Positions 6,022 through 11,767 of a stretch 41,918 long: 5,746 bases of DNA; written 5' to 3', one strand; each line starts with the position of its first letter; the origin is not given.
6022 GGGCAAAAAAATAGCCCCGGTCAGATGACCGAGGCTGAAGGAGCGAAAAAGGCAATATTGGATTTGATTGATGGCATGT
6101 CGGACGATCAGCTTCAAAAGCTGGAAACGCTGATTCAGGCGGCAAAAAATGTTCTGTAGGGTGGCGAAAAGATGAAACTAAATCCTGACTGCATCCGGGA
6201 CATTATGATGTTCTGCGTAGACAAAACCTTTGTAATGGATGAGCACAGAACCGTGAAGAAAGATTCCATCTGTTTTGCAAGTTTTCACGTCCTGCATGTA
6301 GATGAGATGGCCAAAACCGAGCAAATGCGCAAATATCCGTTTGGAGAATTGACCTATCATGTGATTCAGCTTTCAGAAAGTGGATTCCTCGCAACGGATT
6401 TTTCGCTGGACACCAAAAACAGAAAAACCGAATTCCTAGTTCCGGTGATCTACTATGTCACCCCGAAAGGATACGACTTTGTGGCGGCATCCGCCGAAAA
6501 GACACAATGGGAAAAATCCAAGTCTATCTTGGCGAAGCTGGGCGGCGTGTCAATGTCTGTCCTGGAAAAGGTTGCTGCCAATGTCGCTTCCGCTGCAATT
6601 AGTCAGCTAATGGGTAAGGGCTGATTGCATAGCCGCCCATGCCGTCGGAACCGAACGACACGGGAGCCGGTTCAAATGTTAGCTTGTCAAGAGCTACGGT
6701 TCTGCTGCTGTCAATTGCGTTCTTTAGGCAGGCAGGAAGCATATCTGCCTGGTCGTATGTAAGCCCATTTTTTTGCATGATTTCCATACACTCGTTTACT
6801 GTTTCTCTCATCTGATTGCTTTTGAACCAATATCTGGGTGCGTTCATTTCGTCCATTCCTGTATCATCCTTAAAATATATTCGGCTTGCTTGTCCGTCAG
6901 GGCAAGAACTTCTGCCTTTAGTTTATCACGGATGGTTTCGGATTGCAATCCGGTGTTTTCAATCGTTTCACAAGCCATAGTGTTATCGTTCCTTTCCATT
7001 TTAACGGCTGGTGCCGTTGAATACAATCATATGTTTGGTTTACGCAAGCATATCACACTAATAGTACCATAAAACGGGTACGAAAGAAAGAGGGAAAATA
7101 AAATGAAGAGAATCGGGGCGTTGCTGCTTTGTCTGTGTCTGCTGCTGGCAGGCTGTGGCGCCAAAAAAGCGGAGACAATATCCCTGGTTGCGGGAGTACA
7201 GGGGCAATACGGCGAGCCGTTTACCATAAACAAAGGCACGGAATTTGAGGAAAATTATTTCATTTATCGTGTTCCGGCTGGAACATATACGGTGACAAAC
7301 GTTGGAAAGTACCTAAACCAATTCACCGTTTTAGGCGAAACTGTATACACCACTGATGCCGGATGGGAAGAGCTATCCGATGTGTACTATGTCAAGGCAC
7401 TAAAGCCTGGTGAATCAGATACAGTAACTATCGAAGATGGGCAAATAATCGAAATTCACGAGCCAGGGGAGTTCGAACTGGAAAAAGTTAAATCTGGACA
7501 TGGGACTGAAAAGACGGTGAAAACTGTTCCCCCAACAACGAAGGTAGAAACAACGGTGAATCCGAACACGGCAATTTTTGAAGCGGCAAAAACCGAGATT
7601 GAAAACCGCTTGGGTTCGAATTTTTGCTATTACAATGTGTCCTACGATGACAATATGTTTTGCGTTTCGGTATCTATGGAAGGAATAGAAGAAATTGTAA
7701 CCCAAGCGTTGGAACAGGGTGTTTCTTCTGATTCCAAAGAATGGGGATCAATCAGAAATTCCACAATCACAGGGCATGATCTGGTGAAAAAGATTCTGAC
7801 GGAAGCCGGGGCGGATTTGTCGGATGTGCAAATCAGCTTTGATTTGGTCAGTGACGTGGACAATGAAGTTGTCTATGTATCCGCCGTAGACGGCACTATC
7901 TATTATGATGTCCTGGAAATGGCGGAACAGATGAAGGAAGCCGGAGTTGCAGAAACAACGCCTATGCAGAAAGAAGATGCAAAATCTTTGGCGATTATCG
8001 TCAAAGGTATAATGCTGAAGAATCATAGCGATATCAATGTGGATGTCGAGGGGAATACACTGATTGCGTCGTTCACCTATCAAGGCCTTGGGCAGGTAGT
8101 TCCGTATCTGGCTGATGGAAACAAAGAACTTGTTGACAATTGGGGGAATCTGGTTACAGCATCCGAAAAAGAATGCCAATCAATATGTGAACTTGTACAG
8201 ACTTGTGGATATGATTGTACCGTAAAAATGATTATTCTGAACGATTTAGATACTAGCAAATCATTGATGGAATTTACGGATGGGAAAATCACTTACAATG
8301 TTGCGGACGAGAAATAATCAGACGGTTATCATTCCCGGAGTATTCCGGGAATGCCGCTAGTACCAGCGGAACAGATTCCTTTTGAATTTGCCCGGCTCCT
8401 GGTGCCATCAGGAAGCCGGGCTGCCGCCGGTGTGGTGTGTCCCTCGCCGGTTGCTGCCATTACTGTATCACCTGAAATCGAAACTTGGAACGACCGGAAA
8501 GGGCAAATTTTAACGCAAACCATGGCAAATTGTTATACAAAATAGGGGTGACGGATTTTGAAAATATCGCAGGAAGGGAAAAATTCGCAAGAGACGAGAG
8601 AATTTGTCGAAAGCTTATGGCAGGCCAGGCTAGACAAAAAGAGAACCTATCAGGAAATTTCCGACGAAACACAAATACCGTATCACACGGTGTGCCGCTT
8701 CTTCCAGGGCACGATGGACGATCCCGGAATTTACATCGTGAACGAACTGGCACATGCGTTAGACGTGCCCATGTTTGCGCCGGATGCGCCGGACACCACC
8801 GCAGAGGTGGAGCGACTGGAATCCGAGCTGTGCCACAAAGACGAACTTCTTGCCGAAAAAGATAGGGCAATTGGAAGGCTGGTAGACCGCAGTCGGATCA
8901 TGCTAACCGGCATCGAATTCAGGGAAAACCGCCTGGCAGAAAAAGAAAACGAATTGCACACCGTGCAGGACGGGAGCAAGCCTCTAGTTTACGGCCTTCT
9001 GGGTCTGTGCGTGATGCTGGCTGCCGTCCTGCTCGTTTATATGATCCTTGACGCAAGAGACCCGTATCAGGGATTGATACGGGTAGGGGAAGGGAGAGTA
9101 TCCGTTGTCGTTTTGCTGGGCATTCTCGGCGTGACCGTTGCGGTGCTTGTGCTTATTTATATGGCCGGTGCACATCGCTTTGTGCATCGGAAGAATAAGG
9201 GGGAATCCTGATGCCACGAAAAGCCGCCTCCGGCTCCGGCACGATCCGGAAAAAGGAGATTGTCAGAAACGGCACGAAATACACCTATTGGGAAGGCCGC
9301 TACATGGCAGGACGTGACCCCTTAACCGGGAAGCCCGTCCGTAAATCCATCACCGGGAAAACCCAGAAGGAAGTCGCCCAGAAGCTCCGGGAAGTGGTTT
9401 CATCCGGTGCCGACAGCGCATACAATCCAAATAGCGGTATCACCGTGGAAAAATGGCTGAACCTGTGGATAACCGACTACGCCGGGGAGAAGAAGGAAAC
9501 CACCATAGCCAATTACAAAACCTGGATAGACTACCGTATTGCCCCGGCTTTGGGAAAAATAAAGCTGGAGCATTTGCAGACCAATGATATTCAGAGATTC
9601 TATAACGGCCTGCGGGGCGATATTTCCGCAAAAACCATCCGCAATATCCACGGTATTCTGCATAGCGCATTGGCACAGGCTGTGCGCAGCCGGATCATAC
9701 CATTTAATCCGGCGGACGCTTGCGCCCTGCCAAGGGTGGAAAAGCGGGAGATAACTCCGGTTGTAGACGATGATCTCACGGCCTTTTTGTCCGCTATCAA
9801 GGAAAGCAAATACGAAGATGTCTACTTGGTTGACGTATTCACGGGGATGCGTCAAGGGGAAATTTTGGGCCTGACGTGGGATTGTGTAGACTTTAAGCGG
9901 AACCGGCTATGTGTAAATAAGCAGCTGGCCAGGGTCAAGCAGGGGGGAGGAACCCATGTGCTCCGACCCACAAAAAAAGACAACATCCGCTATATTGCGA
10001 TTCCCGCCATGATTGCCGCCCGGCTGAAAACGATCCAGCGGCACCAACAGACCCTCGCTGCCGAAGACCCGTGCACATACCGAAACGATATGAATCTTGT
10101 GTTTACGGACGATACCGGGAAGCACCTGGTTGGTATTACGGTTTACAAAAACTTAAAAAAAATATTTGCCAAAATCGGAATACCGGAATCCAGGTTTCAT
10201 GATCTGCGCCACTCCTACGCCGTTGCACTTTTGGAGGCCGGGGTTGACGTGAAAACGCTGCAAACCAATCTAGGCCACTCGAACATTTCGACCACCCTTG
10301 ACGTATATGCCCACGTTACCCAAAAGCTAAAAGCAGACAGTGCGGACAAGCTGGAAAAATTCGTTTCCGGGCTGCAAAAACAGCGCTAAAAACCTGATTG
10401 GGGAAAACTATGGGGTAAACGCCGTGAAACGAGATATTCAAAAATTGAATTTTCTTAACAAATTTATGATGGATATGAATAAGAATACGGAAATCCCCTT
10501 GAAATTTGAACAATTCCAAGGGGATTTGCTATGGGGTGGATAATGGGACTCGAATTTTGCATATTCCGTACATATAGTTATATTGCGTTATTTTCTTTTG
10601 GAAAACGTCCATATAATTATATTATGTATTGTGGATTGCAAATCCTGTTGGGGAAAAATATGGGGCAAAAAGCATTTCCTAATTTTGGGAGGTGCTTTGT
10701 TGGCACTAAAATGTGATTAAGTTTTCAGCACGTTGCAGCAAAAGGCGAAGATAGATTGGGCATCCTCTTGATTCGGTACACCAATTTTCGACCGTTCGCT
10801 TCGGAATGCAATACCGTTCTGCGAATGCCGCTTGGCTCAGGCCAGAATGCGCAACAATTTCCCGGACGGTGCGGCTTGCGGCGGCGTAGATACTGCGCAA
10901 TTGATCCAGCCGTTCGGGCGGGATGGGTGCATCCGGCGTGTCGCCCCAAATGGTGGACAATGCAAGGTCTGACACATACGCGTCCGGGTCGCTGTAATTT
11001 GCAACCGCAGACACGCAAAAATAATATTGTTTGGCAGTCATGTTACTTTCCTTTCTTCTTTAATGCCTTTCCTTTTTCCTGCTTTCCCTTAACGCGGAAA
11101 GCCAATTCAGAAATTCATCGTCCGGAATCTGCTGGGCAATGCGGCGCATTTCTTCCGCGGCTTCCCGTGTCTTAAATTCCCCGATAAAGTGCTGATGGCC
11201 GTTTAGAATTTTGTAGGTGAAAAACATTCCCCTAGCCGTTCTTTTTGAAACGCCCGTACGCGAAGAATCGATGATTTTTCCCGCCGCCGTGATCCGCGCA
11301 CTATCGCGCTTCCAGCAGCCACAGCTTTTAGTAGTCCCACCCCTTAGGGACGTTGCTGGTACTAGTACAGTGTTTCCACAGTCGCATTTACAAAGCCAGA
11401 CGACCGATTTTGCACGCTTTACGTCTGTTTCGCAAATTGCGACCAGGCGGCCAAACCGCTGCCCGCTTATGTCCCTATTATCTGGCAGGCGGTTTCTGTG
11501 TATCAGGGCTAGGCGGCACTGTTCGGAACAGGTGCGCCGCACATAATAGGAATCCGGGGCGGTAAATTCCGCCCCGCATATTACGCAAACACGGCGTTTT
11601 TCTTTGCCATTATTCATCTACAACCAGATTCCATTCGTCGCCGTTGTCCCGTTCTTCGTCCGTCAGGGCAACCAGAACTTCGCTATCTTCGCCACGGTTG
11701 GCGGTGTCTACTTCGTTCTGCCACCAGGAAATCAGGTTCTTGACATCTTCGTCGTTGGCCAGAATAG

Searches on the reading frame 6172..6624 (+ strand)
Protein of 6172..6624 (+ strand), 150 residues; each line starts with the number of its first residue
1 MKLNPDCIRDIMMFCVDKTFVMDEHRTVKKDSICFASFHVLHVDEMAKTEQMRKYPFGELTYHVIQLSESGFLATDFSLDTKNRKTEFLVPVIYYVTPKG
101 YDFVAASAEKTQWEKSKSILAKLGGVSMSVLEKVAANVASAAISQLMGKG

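Call 74: search_protein_families(library=pfam, proteins=[window:6172-6624:+], max_evalue=0.05)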
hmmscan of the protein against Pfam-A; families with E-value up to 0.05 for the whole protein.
window:6172-6624:+ (150 aa): 1 family
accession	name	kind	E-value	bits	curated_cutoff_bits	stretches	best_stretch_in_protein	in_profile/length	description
PF10711.15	DUF2513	-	6.5e-11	42.9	29.6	1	2-126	1-99/100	Hypothetical protein (DUF2513)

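Call 75: search_protein_families(library=phrogs, proteins=[window:6172-6624:+], max_evalue=0.01)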
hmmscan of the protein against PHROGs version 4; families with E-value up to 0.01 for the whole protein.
window:6172-6624:+ (150 aa): 1 family
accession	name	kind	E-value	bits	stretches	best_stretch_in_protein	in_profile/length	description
phrog_585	-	unknown function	2.1e-19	71.1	1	1-144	1-126/128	-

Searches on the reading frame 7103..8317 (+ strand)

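Call 74: search_protein_families(library=pfam, proteins=[window:7103-8317:+], max_evalue=0.05)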
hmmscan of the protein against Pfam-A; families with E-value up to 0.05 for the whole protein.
window:7103-8317:+ (404 aa): 1 family
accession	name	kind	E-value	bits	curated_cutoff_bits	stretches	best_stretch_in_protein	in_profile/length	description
PF12796.13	Ank_2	-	0.029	15.4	27.3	0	300-375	13-89/90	Ankyrin repeats (3 copies)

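Call 75: search_protein_families(library=phrogs, proteins=[window:7103-8317:+], max_evalue=0.01)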
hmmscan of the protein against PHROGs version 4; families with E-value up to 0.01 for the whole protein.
window:7103-8317:+ (404 aa): 0 families

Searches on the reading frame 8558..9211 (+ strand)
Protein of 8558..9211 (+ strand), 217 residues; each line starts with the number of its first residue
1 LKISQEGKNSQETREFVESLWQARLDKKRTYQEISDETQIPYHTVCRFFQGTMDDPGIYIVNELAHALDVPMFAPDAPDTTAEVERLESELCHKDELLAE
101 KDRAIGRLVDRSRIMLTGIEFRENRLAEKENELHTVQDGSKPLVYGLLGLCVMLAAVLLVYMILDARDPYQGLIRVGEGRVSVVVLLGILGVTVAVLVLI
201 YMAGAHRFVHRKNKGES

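Call 74: search_protein_families(library=pfam, proteins=[window:8558-9211:+], max_evalue=0.05)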
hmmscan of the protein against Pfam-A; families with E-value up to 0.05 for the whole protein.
window:8558-9211:+ (217 aa): 3 families
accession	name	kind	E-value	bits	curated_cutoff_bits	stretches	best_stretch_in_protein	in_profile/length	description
PF21928.1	XLF_CC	-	0.00082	19.6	27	1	96-112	29-45/53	XLF protein coiled-coil region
PF14880.11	COX14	-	0.018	15.2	25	0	186-216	18-48/59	Cytochrome oxidase c assembly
PF13858.11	DUF4199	-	0.035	15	32.3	0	147-202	29-89/165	Protein of unknown function (DUF4199)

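Call 75: search_protein_families(library=phrogs, proteins=[window:8558-9211:+], max_evalue=0.01)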
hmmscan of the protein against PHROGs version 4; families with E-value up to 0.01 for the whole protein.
window:8558-9211:+ (217 aa): 3 families
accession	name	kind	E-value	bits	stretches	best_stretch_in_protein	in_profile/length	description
phrog_3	-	transcription regulation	0.0002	22.2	1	10-100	83-168/430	transcriptional repressor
phrog_9425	-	transcription regulation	0.0058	17.4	0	22-64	13-56/72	transcriptional repressor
phrog_8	-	transcription regulation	0.0082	16.6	1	8-71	69-131/346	transcriptional regulator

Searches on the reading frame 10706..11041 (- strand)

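Call 50: search_protein_families(library=pfam, proteins=[window:10706-11041:-], max_evalue=0.1)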
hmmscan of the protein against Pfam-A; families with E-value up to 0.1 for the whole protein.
window:10706-11041:- (111 aa): 3 families
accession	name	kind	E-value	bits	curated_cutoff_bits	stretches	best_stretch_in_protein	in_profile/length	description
PF01381.28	HTH_3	-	0.024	15.1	23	1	60-89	2-31/55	Helix-turn-helix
PF13560.12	HTH_31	-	0.029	15.1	27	1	57-93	4-40/64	Helix-turn-helix domain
PF13384.12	HTH_23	-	0.095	13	24.6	0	65-87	16-37/50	Homeodomain-like domain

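Call 68: search_protein_families(library=phrogs, proteins=[window:10706-11041:-], max_evalue=0.01)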
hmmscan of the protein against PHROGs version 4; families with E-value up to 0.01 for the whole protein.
window:10706-11041:- (111 aa): 4 families
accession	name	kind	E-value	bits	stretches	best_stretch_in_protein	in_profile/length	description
phrog_25567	-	unknown function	4e-09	37.4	1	14-104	15-100/115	-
phrog_2104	-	unknown function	0.00069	20.8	1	56-92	41-77/103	-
phrog_4779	-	transcription regulation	0.0084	17.6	1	56-92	4-40/98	transcriptional regulator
phrog_8898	-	unknown function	0.0084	16.8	0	60-103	7-50/70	-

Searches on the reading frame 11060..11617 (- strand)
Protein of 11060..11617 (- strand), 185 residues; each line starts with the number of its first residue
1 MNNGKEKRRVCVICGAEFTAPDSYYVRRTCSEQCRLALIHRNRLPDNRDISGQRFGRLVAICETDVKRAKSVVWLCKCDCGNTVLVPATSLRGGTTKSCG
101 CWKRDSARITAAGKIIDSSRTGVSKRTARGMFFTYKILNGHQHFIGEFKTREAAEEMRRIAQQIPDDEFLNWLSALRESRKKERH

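Call 50: search_protein_families(library=pfam, proteins=[window:11060-11617:-], max_evalue=0.1)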
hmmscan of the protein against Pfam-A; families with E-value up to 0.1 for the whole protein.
window:11060-11617:- (185 aa): 0 families

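Call 68: search_protein_families(library=phrogs, proteins=[window:11060-11617:-], max_evalue=0.01)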
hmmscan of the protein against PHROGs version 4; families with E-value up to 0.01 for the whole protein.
window:11060-11617:- (185 aa): 4 families
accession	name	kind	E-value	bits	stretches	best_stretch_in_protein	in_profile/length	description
phrog_374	-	DNA, RNA and nucleotide metabolism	1.4e-19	71.3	1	41-112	188-260/617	HNH endonuclease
phrog_22195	-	unknown function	0.00048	20.9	1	46-104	6-60/148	-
phrog_1271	-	DNA, RNA and nucleotide metabolism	0.0008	19.9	1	5-82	209-278/361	HNH endonuclease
phrog_27240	-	unknown function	0.0058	18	1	59-116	16-70/132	-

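Call 94: search_protein_families(library=padloc, proteins=[window:11060-11617:-], max_evalue=0.1)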
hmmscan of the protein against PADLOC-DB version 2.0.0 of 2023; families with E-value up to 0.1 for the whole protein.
window:11060-11617:- (185 aa): 1 family
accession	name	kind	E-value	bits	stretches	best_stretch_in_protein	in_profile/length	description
PDLC02089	Cas5_IIId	-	0.027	11.1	1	125-152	371-398/679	-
